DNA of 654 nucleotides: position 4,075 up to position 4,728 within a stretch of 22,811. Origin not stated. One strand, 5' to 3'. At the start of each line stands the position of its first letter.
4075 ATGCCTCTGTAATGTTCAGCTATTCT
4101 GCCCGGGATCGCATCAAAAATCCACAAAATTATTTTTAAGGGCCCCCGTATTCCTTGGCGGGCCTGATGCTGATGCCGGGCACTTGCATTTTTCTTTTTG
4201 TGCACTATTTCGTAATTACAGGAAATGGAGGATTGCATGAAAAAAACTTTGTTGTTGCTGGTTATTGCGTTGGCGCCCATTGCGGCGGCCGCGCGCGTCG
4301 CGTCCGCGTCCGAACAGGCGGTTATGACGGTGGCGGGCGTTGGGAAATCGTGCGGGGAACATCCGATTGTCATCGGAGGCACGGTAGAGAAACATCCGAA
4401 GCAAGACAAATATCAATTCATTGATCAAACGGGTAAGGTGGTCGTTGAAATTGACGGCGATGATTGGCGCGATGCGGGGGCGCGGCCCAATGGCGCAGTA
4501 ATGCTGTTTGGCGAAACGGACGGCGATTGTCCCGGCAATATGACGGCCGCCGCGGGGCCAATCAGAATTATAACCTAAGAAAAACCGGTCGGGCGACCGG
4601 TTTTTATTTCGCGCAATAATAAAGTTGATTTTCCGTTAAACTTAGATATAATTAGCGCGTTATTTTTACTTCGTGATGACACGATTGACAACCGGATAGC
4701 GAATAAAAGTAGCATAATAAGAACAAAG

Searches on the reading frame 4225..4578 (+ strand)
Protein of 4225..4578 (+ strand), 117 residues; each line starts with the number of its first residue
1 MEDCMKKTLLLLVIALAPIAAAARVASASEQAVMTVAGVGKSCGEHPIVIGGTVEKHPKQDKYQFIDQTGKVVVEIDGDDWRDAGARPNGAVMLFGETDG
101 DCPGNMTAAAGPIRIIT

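Call 29: search_protein_families(library=pfam, proteins=[window:4225-4578:+])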
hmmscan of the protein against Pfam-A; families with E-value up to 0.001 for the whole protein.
window:4225-4578:+ (117 aa): 1 family
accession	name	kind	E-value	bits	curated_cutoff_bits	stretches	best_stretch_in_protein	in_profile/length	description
PF04076.19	BOF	-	5.1e-09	36.6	25.8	1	30-101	19-90/103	Bacterial OB fold (BOF) protein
